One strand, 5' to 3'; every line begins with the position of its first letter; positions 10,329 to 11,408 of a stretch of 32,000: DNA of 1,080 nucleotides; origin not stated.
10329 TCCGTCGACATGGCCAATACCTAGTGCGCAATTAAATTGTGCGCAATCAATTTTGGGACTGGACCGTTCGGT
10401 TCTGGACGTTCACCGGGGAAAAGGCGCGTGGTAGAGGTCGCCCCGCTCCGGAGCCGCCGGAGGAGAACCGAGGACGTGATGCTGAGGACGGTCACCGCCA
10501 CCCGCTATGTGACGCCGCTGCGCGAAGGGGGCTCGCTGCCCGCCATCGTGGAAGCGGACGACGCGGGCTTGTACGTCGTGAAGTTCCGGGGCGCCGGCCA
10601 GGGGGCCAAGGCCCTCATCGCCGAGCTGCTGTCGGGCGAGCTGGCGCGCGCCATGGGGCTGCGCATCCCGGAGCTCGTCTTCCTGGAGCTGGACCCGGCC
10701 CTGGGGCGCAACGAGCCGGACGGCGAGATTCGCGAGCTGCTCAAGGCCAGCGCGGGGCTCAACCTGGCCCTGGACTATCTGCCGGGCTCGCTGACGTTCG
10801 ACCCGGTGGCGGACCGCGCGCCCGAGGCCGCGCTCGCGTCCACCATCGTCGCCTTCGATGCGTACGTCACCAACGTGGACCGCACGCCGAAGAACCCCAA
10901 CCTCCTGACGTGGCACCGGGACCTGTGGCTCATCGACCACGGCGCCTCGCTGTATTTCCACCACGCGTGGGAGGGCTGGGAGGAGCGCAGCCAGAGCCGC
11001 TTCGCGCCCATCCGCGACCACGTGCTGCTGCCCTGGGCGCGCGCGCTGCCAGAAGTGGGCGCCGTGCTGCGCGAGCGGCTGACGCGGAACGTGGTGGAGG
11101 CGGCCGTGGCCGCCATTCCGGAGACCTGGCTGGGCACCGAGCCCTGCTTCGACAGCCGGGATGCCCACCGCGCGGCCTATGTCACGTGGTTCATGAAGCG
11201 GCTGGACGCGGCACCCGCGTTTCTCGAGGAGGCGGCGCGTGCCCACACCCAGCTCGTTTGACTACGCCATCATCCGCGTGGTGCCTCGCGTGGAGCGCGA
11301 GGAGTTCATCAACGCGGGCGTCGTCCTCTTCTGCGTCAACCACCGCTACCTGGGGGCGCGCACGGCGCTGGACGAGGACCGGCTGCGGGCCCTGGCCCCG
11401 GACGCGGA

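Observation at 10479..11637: Overlapping HipA-like kinase + DUF3037 gene pair: an uncharacterised kinase-based two-component module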

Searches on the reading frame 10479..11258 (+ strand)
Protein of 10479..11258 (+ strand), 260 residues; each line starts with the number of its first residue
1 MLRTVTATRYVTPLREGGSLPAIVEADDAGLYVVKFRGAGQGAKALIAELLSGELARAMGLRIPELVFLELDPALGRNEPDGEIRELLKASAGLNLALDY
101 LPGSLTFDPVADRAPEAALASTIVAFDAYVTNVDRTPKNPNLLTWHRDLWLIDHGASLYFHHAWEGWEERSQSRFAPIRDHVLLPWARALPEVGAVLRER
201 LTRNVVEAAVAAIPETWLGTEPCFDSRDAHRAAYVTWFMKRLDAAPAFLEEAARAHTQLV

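Call 3: search_protein_families(library=pfam, proteins=[window:10479-11258:+], max_evalue=0.1)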
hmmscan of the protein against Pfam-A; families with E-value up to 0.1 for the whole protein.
window:10479-11258:+ (260 aa): 1 family
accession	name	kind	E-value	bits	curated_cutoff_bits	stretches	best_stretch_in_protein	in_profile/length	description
PF20613.4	HipA_2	-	2.1e-19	70.2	27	1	13-223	7-212/240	HipA-like kinase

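Call 4: search_protein_families(library=ncbifam, proteins=[window:10479-11258:+], max_evalue=0.1)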
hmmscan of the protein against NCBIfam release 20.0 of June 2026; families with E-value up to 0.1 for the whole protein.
window:10479-11258:+ (260 aa): 0 families

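Call 5: search_protein_families(library=padloc, proteins=[window:10479-11258:+], max_evalue=1)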
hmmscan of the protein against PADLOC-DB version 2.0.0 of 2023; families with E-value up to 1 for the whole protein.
window:10479-11258:+ (260 aa): 1 family
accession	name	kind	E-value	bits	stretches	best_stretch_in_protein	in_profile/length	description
PDLC04766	PDC-M66A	-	3.8e-26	89.9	1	1-221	9-243/270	-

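Call 7: search_solved_structures(query=window:10479-11258:+, max_evalue=10, show_alignments=3)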
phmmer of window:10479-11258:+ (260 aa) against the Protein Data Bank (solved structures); distinct sequences matched with E-value up to 10: 3.
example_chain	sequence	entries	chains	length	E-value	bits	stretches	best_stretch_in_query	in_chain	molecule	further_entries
5w4t_C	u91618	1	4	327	0.0071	19.3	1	72-162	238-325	Cadherin 23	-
3otg_A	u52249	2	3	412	0.24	14.2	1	28-95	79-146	CalG1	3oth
2kok_A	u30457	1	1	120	0.82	12.5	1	148-209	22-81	arsenate reductase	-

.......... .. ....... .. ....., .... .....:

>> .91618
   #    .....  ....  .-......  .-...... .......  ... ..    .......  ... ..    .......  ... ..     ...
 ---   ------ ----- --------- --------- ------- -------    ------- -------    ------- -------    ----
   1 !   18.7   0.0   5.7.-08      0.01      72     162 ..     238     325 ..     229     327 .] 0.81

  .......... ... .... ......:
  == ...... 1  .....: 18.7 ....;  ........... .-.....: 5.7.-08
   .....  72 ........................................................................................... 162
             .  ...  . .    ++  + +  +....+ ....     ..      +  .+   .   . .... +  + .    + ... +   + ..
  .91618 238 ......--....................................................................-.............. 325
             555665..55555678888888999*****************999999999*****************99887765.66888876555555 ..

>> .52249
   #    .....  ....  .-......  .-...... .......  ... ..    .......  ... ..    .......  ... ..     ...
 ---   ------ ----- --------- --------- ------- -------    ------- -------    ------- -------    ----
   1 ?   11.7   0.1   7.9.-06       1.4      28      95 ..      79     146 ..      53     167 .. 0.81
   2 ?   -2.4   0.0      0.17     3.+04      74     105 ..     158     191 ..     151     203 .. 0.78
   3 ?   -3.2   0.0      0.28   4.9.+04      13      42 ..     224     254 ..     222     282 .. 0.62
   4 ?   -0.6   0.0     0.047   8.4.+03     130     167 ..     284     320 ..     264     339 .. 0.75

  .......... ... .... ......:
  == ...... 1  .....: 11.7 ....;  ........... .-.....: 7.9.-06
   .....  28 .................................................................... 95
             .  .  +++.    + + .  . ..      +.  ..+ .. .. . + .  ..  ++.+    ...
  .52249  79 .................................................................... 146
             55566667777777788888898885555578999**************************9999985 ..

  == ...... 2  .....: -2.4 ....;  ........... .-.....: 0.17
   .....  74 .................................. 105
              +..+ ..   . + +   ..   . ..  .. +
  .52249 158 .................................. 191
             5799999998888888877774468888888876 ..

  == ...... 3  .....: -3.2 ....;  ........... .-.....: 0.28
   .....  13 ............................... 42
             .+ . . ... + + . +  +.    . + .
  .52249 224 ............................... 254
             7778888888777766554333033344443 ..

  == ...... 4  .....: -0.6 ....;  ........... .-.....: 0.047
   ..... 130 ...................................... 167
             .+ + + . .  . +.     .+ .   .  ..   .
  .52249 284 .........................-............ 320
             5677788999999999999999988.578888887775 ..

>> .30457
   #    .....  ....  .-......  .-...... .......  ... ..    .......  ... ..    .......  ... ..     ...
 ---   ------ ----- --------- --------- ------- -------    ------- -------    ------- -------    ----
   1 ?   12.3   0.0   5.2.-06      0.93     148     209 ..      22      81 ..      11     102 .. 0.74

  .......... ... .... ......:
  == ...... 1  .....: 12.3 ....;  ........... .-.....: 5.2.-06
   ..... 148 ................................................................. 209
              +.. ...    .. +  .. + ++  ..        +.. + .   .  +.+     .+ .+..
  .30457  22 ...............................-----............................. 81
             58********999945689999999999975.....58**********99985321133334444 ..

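Call 18: find_homologous_proteins(query=window:10479-11258:+, max_evalue=0.00001)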
Query window:10479-11258:+ (260 aa): 8000 proteins with E <= 0.00001 among 8000 candidates; the best 120 are listed.
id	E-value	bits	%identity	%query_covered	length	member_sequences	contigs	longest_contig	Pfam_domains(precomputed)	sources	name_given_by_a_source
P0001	1.2e-165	568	98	100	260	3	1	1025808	PF20613.5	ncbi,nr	ncbi:aminotransferase class I and II [Myxococcaceae bacterium JPH2]|nr:aminotransferase class I and 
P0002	1.1e-147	509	88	100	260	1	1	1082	PF20613.5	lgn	-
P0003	1.1e-135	469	81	100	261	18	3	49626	PF20613.5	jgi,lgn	jgi:hypothetical protein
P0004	2.5e-135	468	82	100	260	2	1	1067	PF20613.5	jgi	jgi:hypothetical protein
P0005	1.1e-134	466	80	100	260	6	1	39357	PF20613.5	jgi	jgi:hypothetical protein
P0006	5.3e-134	464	81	100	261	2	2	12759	PF20613.5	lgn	-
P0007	7.4e-134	463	79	100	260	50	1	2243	PF20613.5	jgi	jgi:hypothetical protein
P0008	6.7e-133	460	79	100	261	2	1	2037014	PF20613.5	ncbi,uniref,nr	ncbi:HipA family kinase [Pyxidicoccus xibeiensis]|uniref:HipA family kinase n=1 Tax=Pyxidicoccus xib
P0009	3.1e-130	451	78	100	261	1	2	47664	PF20613.5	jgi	jgi:hypothetical protein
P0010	1.5e-129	449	77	100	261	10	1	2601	PF20613.5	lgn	-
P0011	6.5e-129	447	77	100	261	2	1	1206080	PF20613.5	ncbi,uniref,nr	ncbi:aminotransferase class I and II [Myxococcus stipitatus]|uniref:HipA family kinase n=1 Tax=Myxoc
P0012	1.2e-128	446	78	100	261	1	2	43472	PF20613.5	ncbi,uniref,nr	ncbi:aminotransferase class I and II [Pyxidicoccus fallax]|uniref:Aminotransferase class I and II n=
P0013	2.9e-127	442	77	100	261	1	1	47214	PF20613.5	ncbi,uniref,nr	ncbi:HipA family kinase [Myxococcus sp. RHSTA-1-4]|uniref:HipA family kinase n=1 Tax=Myxococcus sp. 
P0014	3.2e-127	442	77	100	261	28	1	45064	PF20613.5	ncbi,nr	ncbi:aminotransferase class I and II [Myxococcus sp. AM001]|nr:aminotransferase class I and II [Myxo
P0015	4.2e-127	441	77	100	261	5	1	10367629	PF20613.5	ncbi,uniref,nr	ncbi:HipA family kinase [Myxococcus landrumensis]|uniref:Aminotransferase class I and II n=1 Tax=Myx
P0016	1.2e-126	440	76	100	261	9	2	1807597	PF20613.5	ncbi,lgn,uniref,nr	ncbi:hypothetical protein SAMN05443572_101557 [Myxococcus fulvus]|uniref:HipA-like kinase domain-con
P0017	1.1e-124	433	76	100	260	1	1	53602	PF20613.5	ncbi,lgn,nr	ncbi:MAG: aminotransferase class I and II [Myxococcaceae bacterium]|nr:aminotransferase class I and 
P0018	1.3e-123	430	74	100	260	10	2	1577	PF20613.5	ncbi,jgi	jgi:hypothetical protein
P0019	3.5e-123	428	75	100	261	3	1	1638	PF20613.5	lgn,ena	-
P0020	5.5e-123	428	76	100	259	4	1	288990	PF20613.5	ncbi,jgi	jgi:hypothetical protein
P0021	6.5e-123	427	76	100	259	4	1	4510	PF20613.5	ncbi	-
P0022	9.0e-123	427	73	100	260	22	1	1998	PF20613.5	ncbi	-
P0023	1.6e-122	426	73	100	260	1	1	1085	PF20613.5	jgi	jgi:hypothetical protein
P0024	2.0e-122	426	73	99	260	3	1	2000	PF20613.5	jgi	jgi:hypothetical protein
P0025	3.3e-122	425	74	100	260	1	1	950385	PF20613.5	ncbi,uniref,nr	ncbi:HipA family kinase [Hyalangium rubrum]|uniref:HipA family kinase n=1 Tax=Hyalangium rubrum TaxI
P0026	5.4e-122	424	73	100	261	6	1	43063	PF20613.5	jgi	jgi:hypothetical protein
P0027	6.6e-121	421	72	100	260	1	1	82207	PF20613.5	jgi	jgi:hypothetical protein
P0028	9.1e-121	420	72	100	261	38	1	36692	PF20613.5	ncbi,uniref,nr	ncbi:HipA family kinase [Archangium sp.]|uniref:HipA family kinase n=1 Tax=Archangium sp. TaxID=1872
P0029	1.1e-120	420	72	100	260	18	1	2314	PF20613.5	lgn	-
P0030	1.4e-120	420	72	100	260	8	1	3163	PF20613.5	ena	-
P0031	2.9e-120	419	73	100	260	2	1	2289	PF20613.5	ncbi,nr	ncbi:MAG: aminotransferase class I and II [Myxococcaceae bacterium]|nr:aminotransferase class I and 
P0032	3.0e-120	419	72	100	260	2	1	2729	PF20613.5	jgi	jgi:hypothetical protein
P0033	3.8e-120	418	73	100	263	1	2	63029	PF20613.5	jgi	jgi:hypothetical protein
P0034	4.6e-120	418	73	100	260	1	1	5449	PF20613.5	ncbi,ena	-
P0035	7.2e-120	417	72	100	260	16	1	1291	PF20613.5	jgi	jgi:hypothetical protein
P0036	7.6e-120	417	75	100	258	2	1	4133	PF20613.5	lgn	-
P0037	2.3e-119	416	73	100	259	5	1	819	PF20613.5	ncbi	-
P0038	2.8e-119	416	72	100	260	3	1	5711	PF20613.5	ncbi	-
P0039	2.9e-119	416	71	100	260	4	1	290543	PF20613.5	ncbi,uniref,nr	ncbi:HipA family kinase [Hyalangium versicolor]|uniref:HipA family kinase n=1 Tax=Hyalangium versico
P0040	2.9e-119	416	71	100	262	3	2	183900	PF20613.5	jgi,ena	-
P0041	3.0e-119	415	72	100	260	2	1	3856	PF20613.5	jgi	jgi:hypothetical protein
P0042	4.2e-119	415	74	100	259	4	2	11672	PF20613.5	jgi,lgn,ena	jgi:hypothetical protein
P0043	8.8e-119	414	71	100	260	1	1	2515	PF20613.5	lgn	-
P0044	9.4e-119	414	71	100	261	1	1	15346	PF20613.5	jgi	jgi:hypothetical protein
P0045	1.1e-118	414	70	100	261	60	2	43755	PF20613.5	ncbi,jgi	jgi:hypothetical protein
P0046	1.3e-118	413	71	100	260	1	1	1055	PF20613.5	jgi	jgi:hypothetical protein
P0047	1.9e-118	413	72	100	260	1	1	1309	PF20613.5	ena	-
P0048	4.2e-118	412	70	100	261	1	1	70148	PF20613.5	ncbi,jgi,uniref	ncbi:HipA family kinase [Archangium sp.]|jgi:hypothetical protein|uniref:HipA family kinase n=1 Tax=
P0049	1.1e-117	410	72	100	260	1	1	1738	PF20613.5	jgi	jgi:hypothetical protein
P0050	1.2e-117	410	71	100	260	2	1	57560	PF20613.5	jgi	jgi:hypothetical protein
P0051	1.3e-117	410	71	100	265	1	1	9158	PF20613.5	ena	-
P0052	1.4e-117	410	72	100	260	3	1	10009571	PF20613.5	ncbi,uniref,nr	ncbi:aminotransferase class I and II [Stigmatella sp. ncwal1]|uniref:Aminotransferase class I and II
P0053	2.4e-117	409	73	100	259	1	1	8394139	PF20613.5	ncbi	ncbi:aminotransferase class I and II [Myxococcaceae bacterium GXIMD 01537]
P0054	2.5e-117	409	69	100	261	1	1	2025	PF20613.5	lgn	-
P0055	2.7e-117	409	71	99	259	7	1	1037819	PF20613.5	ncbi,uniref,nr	ncbi:HipA family kinase [Hyalangium minutum]|uniref:HipA-like kinase domain-containing protein n=1 T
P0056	3.9e-117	409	74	100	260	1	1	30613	PF20613.5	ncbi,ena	-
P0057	5.9e-117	408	72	100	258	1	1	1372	PF20613.5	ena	-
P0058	7.1e-117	408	73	100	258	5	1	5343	PF20613.5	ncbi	-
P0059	7.7e-117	408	70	100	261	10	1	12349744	PF20613.5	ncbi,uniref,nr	ncbi:hypothetical protein CYFUS_004170 [Cystobacter fuscus]|uniref:HipA-like kinase domain-containin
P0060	8.5e-117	407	72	100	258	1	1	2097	PF20613.5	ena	-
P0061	1.3e-116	407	69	100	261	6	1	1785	PF20613.5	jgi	jgi:hypothetical protein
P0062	1.4e-116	407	72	100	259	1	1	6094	PF20613.5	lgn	-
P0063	1.6e-116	407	71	100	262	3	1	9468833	PF20613.5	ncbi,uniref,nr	ncbi:HipA family kinase [Archangium primigenium]|uniref:HipA family kinase n=1 Tax=[Archangium] prim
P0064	4.9e-116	405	72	100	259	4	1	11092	PF20613.5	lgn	-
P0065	6.9e-116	404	73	98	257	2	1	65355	PF20613.5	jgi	jgi:hypothetical protein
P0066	1.4e-115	403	71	100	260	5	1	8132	PF20613.5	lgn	-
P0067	2.2e-115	403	71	100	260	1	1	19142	PF20613.5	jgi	jgi:hypothetical protein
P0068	2.8e-115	402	69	100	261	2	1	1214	PF20613.5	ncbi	-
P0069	2.1e-114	400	72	100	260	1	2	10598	PF20613.5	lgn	-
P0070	4.2e-114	399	71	100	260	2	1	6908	PF20613.5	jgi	jgi:hypothetical protein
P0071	6.3e-114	398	71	96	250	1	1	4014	PF20613.5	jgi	jgi:hypothetical protein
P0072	7.0e-114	398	71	100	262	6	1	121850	PF20613.5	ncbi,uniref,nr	ncbi:aminotransferase class I and II [Aggregicoccus sp. 17bor-14]|uniref:HipA family kinase n=1 Tax=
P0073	7.8e-114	398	69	100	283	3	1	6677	PF20613.5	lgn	-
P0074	1.4e-113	397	73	98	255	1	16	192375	PF20613.5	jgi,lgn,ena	jgi:hypothetical protein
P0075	2.6e-113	396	71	100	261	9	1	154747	PF20613.5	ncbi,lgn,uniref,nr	ncbi:hypothetical protein SAMN05444354_12214 [Stigmatella aurantiaca]|uniref:HipA-like kinase domain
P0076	2.9e-113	396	70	96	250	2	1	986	PF20613.5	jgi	jgi:hypothetical protein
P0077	4.0e-113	395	70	100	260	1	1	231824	PF20613.5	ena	-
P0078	4.5e-113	395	72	100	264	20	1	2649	PF20613.5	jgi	jgi:hypothetical protein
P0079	7.3e-113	395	70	100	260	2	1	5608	PF20613.5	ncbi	ncbi:MAG: HipA family kinase [Myxococcaceae bacterium]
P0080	2.4e-112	393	70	100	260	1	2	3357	PF20613.5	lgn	-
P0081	3.6e-112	392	68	100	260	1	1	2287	PF20613.5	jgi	jgi:hypothetical protein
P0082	1.0e-111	391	71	98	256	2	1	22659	PF20613.5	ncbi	-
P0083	3.7e-111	389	66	100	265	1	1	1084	PF20613.5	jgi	jgi:hypothetical protein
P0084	1.1e-110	387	69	100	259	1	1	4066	PF20613.5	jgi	jgi:hypothetical protein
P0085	1.1e-110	387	68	100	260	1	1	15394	PF20613.5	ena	-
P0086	1.1e-110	387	70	100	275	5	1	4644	PF20613.5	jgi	jgi:hypothetical protein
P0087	1.8e-110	387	69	100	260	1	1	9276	PF20613.5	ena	-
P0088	2.1e-110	386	67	100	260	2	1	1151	PF20613.5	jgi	jgi:hypothetical protein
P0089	2.2e-110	386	69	100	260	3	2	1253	PF20613.5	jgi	jgi:hypothetical protein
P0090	2.2e-110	386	68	100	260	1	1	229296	PF20613.5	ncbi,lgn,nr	ncbi:MAG TPA: HipA family kinase [Chloroflexia bacterium]|nr:HipA family kinase [Chloroflexia bacter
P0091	2.8e-110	386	70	100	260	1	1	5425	PF20613.5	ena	-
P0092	5.3e-110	385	69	100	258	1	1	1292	PF20613.5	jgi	jgi:hypothetical protein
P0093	1.5e-109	384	67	100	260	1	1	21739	PF20613.5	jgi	jgi:hypothetical protein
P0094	1.9e-109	383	68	100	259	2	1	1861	PF20613.5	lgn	-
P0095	2.0e-109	383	68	100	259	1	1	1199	PF20613.5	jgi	jgi:hypothetical protein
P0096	2.9e-109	383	68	100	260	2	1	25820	PF20613.5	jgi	jgi:hypothetical protein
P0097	2.9e-109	383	67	100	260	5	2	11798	PF20613.5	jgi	jgi:hypothetical protein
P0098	4.3e-109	382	69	100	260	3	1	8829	PF20613.5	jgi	jgi:hypothetical protein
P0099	4.4e-109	382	70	100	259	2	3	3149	PF20613.5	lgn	-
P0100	8.7e-109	381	67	100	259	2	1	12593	PF20613.5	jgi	jgi:hypothetical protein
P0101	9.2e-109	381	67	100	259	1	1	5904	PF20613.5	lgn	-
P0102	1.4e-108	380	69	100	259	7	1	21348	PF20613.5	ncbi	ncbi:MAG: HipA family kinase [Anaeromyxobacteraceae bacterium]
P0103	1.7e-108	380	69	98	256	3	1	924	PF20613.5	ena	-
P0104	1.9e-108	380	68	100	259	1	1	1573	PF20613.5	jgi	jgi:hypothetical protein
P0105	2.6e-108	380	68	100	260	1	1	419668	PF20613.5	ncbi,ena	-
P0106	3.3e-108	379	70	100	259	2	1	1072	PF20613.5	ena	-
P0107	4.5e-108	379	68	100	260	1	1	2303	PF20613.5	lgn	-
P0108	4.9e-108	379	68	98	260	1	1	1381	PF20613.5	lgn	-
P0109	6.9e-108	378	68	100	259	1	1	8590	PF20613.5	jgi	jgi:hypothetical protein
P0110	1.1e-107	378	67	98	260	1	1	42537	PF20613.5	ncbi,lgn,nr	ncbi:MAG TPA: HipA family kinase [Blastocatellia bacterium]|nr:HipA family kinase [Blastocatellia ba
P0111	1.2e-107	377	68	100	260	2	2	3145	PF20613.5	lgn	-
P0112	1.7e-107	377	69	100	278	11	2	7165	PF20613.5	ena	-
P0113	1.7e-107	377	68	100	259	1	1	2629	PF20613.5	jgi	jgi:hypothetical protein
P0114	1.9e-107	377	68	100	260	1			PF20613.5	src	-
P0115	3.3e-107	376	67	99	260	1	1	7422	PF20613.5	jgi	jgi:hypothetical protein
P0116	3.5e-107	376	68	100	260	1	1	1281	PF20613.5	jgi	jgi:hypothetical protein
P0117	3.6e-107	376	67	100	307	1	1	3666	PF20613.5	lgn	-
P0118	3.7e-107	376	66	100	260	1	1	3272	PF20613.5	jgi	jgi:hypothetical protein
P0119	4.9e-107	375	68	100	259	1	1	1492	PF20613.5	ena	-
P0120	5.0e-107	375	68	98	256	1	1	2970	PF20613.5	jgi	jgi:hypothetical protein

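Call 29: predict_structure(alignment_id=A1)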
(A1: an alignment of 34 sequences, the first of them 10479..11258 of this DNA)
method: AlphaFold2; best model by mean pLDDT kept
length: 260 residues; sequences in the alignment: 34
mean_pLDDT: 74.3   pTM: 0.79
mean pLDDT of the five models: 74.3, 74.3, 72.7, 72.8, 71.5
residues with pLDDT >= 90: 35; 70-90: 149; 50-70: 36; < 50: 40
segments of 3 or more residues with pLDDT < 50: 13-19, 98-110, 140-158
pLDDT, mean of each block of 10 residues (from residue 1): 85 50 80 63 77 83 79 77 74 61 39 71 80 65 42 46 75 77 86 88 94 88 89 91 87 84
secondary structure, 60 per line:
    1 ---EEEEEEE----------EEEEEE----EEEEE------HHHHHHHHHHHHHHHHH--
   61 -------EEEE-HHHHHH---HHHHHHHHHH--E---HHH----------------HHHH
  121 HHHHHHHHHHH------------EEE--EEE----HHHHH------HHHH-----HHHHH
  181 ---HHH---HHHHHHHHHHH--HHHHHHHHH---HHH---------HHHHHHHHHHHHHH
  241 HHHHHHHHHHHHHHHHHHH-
elements in order: E4-10 E21-26 E31-35 H42-58 E68-71 H73-78 H82-91 H117-131 E144-146 E149-151 H156-160 H167-170 H176-180 H190-200 H203-211 H227-259

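Call 32: fold_search(model_id=the predicted structure, library=pdb)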
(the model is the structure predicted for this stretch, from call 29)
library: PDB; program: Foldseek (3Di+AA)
matches with E <= 10: 576; with E <= 0.001: 0
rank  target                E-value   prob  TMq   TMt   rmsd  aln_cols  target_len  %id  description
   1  3akk_C                3.4e-03  0.99  0.47  0.44  11.2       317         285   13  Crystal structure of A Helicobacter pylori proinflammatory kinase CtkA (released 2010-12-01)
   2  3akk_A                8.4e-03  0.98  0.46  0.41  11.2       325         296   10  Crystal structure of A Helicobacter pylori proinflammatory kinase CtkA (released 2010-12-01)
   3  4pu5                  1.8e-02  0.57  0.31  0.21  11.6       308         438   14  Shewanella oneidensis Toxin Antitoxin System Toxin Protein HipA Bound with AMPPNP and Mg (released 2014-08-06)
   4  4pu3_A                1.9e-02  0.75  0.35  0.25  11.2       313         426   14  Shewanella oneidensis MR-1 Toxin Antitoxin System HipA, HipB and its operator DNA complex (space group P212121) (released 2014-08-06)
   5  3akk_D                2.1e-02  0.95  0.47  0.44   7.9       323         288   10  Crystal structure of A Helicobacter pylori proinflammatory kinase CtkA (released 2010-12-01)
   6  3akj_A                2.5e-02  0.98  0.51  0.49   7.4       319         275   10  Crystal structure of A Helicobacter pylori proinflammatory kinase CtkA (released 2010-12-01)
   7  1uwj_A                2.8e-02  0.51  0.30  0.30  16.8       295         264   11  The complex of mutant V599E B-RAF and BAY439006. (released 2004-03-19)
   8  8rxr_A                4.7e-02  0.69  0.38  0.22  10.7       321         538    9  Crystal structure of VPS34 in complex with inhibitor SB02024 (released 2024-03-20)
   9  9e4v                  5.6e-02  0.51  0.34  0.20  11.6       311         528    9  The structure of human vacuolar protein sorting 34 catalytic domain bound to MES (released 2024-11-06)
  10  5hid_A                6.2e-02  0.44  0.31  0.31  16.8       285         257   14  BRAF Kinase domain b3aC loop deletion mutant in complex with AZ628 (released 2016-04-06)
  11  8yp8_A                6.6e-02  0.23  0.27  0.22  16.9       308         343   14  Structure of the p38alpha-pepHePTPm(16-31)(V31C ) complex (released 2025-03-19)
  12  5enn_B                7.7e-02  0.54  0.36  0.21  10.2       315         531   12  The crystal structure of Human VPS34 in complex with a selective and potent inhibitor (released 2016-11-16)
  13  9dkp                  7.7e-02  0.41  0.33  0.19  11.6       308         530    9  The structure of human vacuolar protein sorting 34 catalytic domain bound to RD-I-53 (released 2025-09-17)
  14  9nin                  8.6e-02  0.47  0.35  0.21  11.2       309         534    9  The structure of human Vacuolar Protein Sorting 34 catalytic domain bound to RD-I-86 (released 2026-03-04)
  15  3f3w_A                9.1e-02  0.33  0.30  0.29  16.8       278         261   14  Drug resistant cSrc kinase domain in complex with inhibitor RL45 (Type II) (released 2009-06-02)
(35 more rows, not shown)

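Call 47: find_related_loci(query=A1, collection=metagenome_contigs, flank=4000)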
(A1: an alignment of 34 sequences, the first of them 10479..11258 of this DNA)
Query A1 (260 aa) in metagenome_contigs; peptide patterns used: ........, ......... (x = any residue, [..] = any of these).
600 stretches matched a pattern (row limit reached: there are more); 590 encode a relative of the query (tblastn E <= 1e-3); the best 80 are kept; 80 distinct loci.
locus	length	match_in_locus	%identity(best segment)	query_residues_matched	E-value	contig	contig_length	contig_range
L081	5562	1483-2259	67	2-260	2e-108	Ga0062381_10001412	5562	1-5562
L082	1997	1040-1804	66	2-257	3e-114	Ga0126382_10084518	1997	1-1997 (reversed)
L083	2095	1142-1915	63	2-260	8e-112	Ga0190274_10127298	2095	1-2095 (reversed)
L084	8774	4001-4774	64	2-260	4e-105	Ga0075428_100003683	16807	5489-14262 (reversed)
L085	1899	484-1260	63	2-260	1e-111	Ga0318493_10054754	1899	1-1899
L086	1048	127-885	65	2-255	4e-115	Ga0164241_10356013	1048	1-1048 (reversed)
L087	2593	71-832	64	1-255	5e-108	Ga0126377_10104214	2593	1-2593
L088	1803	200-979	61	1-260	3e-110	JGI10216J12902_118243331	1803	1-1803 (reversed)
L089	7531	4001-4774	65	2-260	2e-103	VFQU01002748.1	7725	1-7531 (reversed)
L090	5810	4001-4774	62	2-260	2e-103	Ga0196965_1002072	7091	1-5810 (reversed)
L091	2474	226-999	61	2-260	3e-107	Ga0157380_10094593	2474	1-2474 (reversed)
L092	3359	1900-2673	62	2-260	6e-105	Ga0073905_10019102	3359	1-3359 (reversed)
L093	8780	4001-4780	62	1-260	9e-103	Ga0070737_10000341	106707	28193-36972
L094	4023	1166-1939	61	2-260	2e-103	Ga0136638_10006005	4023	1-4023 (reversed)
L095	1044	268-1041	61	2-260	2e-112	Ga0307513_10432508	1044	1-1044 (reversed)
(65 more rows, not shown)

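Call 48: find_related_loci(query=A1, collection=viral_contigs, flank=8000)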
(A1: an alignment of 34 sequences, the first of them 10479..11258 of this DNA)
Query A1 (260 aa) in viral_contigs; peptide patterns used: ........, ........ (x = any residue, [..] = any of these).
21 stretches matched a pattern, but none encodes a relative of the query by tblastn (E <= 1e-3).
